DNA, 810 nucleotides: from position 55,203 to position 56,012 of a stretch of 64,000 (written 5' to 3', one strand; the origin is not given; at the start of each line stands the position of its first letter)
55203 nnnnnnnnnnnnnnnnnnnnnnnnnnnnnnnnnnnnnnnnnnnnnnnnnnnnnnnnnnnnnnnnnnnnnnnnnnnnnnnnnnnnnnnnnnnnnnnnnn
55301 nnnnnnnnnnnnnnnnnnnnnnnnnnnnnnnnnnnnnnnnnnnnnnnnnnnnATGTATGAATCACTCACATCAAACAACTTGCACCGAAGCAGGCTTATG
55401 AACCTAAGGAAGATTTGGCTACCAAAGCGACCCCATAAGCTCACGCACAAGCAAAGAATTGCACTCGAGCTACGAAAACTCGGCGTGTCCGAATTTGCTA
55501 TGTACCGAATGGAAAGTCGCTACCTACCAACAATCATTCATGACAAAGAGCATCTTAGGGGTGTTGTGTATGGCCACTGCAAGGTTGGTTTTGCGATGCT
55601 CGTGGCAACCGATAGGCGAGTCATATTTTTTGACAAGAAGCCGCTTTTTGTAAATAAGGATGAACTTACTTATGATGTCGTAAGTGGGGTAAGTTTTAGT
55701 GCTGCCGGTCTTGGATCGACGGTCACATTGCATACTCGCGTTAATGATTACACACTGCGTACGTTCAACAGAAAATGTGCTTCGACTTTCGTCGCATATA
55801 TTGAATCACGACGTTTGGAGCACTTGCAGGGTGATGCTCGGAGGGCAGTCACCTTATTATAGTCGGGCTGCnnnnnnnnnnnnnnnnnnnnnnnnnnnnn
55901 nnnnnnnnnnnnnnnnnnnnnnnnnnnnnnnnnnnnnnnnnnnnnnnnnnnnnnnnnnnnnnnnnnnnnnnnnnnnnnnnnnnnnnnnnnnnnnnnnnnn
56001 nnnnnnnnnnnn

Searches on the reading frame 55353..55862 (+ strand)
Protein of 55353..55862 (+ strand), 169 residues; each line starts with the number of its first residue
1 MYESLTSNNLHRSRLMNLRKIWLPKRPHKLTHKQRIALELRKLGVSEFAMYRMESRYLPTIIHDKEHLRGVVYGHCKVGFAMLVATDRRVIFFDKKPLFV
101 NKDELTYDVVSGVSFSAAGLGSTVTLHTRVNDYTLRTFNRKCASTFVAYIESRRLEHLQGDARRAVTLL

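Call 3: search_protein_families(library=pfam, proteins=[window:55353-55862:+], max_evalue=1)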
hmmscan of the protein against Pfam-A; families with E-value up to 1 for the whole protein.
window:55353-55862:+ (169 aa): 2 families
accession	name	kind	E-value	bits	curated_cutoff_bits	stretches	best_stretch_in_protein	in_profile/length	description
PF14470.12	bPH_3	-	4.8e-10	40.2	23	1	63-151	2-94/95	Bacterial PH domain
PF08512.18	Rttp106-like_middle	-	0.17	12.7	25.5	1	81-153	12-85/91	Histone chaperone Rttp106-like, middle domain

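Call 4: search_protein_families(library=padloc, proteins=[window:55353-55862:+], max_evalue=1)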
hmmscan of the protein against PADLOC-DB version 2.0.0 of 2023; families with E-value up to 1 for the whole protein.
window:55353-55862:+ (169 aa): 0 families
